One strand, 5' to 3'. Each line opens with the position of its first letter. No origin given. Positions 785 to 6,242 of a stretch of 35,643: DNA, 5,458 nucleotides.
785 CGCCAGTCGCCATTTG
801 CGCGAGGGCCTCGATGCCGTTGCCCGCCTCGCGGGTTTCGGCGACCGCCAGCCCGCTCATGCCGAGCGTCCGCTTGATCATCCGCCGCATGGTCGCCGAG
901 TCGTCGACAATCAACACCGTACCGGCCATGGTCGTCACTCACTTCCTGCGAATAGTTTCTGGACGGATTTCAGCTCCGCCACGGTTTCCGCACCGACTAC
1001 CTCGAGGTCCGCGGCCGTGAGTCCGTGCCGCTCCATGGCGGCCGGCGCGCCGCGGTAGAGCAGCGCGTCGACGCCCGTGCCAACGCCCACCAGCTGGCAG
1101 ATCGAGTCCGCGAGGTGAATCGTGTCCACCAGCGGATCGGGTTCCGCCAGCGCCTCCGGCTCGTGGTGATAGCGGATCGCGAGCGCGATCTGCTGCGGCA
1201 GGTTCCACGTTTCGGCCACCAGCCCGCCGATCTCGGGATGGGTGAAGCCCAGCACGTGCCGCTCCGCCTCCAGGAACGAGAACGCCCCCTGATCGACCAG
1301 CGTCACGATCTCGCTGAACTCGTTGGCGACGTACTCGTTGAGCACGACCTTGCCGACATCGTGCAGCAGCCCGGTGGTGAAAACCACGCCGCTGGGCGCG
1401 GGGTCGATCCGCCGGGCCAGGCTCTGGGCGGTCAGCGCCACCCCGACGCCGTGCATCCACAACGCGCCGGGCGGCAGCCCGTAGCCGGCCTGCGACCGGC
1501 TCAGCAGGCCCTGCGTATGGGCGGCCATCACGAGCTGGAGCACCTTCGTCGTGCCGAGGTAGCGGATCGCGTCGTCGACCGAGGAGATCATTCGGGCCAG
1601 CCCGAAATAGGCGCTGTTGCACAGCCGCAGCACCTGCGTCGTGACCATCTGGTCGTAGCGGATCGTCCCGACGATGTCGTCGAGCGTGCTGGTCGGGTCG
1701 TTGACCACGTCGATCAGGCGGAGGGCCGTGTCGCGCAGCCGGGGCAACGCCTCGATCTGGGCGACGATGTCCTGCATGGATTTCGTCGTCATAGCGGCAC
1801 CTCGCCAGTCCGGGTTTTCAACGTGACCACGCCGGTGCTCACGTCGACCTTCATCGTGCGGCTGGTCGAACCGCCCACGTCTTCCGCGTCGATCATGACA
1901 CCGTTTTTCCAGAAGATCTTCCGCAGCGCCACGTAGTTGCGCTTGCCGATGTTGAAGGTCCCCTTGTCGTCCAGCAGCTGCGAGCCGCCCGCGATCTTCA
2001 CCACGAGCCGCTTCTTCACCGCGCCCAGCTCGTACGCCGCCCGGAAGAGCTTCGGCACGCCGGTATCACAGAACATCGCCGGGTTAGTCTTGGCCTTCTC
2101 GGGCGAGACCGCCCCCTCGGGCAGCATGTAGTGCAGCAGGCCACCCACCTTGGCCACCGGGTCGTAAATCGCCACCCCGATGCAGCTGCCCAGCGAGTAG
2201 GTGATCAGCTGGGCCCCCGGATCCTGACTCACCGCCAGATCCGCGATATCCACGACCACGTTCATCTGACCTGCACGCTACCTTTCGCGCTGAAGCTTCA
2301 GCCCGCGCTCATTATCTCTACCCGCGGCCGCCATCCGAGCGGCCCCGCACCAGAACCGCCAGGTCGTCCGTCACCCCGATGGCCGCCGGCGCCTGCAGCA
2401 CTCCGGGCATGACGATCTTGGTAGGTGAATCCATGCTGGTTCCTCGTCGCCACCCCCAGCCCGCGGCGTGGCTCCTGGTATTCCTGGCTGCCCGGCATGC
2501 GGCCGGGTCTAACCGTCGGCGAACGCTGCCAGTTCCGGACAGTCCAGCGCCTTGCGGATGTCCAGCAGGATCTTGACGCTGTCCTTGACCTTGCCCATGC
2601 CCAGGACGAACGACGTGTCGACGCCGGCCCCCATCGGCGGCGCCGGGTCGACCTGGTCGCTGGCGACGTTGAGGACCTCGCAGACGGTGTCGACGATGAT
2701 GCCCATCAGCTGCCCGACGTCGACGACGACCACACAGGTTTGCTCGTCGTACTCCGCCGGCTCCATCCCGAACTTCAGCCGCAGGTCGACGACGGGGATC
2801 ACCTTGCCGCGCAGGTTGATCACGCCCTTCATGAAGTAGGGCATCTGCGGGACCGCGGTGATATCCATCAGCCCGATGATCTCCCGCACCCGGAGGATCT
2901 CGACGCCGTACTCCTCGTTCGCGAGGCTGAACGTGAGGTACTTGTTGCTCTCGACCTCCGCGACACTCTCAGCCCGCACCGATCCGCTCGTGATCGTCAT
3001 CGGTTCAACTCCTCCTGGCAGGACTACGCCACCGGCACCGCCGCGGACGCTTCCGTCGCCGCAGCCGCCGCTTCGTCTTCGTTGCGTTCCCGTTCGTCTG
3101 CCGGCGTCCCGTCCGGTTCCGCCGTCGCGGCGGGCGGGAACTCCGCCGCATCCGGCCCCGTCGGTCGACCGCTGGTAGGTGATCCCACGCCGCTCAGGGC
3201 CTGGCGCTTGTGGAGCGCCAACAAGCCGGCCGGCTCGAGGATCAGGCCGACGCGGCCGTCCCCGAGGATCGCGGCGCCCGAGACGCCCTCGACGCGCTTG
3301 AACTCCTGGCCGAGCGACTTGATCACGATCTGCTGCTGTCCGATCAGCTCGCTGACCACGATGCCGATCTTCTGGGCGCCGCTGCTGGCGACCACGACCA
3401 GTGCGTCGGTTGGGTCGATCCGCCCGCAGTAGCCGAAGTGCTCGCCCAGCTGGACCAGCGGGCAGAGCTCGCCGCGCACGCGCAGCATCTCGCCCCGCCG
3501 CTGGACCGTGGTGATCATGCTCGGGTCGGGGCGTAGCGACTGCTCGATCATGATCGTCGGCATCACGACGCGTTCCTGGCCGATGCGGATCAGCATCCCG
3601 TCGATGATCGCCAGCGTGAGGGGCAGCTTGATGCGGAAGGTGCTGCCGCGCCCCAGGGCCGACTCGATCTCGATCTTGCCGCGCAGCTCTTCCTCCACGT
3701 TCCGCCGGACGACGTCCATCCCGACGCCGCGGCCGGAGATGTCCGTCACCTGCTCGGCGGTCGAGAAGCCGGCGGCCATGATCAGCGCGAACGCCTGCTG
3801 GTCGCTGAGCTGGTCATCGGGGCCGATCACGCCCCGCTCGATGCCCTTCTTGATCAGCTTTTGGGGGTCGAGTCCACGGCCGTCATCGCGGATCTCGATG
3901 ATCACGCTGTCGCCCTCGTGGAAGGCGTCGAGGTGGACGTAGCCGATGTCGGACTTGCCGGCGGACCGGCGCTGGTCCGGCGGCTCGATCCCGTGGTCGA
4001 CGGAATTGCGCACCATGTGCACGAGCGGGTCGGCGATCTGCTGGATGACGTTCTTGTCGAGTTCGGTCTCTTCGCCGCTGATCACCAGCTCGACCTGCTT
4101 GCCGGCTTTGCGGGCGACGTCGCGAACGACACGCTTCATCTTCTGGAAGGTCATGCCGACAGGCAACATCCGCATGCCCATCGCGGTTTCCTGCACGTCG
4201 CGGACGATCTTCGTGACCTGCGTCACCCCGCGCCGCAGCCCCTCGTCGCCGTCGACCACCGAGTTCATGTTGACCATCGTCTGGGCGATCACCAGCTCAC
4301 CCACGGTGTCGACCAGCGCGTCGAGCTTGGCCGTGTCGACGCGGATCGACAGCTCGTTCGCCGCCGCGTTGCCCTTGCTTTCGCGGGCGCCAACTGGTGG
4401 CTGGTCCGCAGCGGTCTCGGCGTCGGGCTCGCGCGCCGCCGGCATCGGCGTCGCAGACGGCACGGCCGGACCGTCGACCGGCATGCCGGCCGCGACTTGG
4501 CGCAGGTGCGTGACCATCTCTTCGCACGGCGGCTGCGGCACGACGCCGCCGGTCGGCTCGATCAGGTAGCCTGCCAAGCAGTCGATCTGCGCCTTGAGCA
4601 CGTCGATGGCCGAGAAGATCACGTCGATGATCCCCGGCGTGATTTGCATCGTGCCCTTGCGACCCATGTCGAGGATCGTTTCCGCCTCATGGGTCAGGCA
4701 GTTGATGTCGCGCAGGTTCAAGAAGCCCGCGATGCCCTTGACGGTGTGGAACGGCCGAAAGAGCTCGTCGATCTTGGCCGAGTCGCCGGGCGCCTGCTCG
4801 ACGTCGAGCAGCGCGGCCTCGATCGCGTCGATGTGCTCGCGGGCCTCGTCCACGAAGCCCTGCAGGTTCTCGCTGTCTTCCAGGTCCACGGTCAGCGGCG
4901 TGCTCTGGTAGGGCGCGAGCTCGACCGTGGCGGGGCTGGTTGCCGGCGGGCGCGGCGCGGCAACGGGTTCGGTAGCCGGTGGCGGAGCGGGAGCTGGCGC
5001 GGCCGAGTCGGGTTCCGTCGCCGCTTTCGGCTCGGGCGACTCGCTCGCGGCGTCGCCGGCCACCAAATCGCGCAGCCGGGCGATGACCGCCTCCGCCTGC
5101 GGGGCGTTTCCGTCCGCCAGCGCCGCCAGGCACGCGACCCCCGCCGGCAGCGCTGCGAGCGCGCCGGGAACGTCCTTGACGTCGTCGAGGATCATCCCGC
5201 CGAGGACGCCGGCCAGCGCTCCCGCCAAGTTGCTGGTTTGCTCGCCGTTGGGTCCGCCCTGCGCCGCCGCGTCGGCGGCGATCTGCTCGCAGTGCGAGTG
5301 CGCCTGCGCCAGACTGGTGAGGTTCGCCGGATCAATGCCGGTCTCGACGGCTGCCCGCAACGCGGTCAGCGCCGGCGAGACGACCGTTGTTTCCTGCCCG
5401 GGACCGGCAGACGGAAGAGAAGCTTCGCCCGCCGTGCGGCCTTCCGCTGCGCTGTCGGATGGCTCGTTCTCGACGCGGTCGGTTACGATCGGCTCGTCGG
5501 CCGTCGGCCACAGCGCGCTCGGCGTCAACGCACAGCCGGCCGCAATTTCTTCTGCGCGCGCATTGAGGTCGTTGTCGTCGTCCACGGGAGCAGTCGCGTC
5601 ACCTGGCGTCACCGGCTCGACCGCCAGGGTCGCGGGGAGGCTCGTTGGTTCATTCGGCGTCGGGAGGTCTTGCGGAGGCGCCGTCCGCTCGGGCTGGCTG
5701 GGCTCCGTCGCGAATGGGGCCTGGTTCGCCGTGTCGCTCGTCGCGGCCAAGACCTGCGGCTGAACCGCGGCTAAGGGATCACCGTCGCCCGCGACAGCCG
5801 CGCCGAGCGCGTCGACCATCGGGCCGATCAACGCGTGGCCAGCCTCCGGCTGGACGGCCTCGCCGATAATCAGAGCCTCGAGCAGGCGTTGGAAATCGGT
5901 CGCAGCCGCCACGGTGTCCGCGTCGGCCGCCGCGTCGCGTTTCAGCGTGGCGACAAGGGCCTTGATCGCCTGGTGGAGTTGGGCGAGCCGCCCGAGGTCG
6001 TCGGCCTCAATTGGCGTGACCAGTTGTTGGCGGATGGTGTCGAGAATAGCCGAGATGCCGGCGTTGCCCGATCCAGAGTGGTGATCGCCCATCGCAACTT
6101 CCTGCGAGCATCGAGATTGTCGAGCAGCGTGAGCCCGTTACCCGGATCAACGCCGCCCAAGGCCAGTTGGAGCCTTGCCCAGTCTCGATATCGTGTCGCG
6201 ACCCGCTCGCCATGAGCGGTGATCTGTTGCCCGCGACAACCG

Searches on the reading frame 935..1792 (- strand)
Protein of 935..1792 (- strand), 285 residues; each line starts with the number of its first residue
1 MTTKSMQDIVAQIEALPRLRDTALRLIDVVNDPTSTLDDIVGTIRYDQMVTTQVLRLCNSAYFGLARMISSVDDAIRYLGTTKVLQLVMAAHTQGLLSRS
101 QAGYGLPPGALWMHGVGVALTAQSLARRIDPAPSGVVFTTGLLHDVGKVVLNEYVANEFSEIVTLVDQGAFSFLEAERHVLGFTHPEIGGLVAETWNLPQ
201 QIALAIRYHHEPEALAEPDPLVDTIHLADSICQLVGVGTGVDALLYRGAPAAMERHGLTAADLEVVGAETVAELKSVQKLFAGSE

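Call 45: search_protein_families(library=pfam, proteins=[window:935-1792:-], max_evalue=0.001)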
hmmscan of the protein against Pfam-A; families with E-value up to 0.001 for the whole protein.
window:935-1792:- (285 aa): 2 families
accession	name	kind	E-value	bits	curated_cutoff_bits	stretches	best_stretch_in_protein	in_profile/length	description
PF08668.18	HDOD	-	6.8e-54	182.8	22.9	1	16-212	1-196/196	HDOD domain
PF01966.28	HD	-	3.8e-09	37.3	22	1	113-231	3-113/116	HD domain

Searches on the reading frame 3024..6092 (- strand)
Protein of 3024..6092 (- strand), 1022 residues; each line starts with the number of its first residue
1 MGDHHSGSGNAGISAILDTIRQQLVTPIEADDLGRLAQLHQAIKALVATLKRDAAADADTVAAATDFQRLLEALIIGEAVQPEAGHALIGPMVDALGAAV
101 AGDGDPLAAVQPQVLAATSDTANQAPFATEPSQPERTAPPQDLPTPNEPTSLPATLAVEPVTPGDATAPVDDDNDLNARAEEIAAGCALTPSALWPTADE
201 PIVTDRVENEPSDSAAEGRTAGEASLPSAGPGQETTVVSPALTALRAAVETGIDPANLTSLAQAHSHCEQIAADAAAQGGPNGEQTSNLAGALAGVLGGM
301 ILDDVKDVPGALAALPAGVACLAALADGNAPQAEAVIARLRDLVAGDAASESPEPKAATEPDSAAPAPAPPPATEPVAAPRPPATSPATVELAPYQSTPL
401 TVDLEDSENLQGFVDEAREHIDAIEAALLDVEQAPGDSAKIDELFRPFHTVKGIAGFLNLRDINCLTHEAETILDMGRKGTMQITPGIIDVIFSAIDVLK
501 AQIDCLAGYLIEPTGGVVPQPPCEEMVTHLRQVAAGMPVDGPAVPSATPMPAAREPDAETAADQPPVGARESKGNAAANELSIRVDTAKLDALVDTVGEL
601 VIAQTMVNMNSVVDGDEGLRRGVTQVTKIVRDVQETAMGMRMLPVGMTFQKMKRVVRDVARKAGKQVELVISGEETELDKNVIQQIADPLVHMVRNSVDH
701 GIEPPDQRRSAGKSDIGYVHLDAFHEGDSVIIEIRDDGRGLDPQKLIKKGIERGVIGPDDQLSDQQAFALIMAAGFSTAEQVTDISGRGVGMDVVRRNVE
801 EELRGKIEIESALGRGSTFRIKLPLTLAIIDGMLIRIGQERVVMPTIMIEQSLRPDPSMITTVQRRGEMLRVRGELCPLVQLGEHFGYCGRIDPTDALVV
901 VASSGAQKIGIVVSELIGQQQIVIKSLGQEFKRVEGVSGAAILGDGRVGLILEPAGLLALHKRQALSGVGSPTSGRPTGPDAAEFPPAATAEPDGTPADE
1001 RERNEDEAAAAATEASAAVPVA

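Call 45: search_protein_families(library=pfam, proteins=[window:3024-6092:-], max_evalue=0.001)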
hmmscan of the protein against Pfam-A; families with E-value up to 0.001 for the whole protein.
window:3024-6092:- (1022 aa): 4 families
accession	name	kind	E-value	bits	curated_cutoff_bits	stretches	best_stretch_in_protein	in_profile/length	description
PF01584.24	CheW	-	1.4e-23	83.5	23.5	1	832-959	2-135/138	CheW-like domain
PF02518.31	HATPase_c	-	4.6e-18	66.1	26.4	1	687-826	3-110/111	Histidine kinase-, DNA gyrase B-, and HSP90-like ATPase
PF01627.28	Hpt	-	6e-12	46.1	24.6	1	410-500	3-82/84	Hpt domain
PF02895.20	H-kinase_dim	-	7.2e-12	46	23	1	582-639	3-67/68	Signal transducing histidine kinase, homodimeric domain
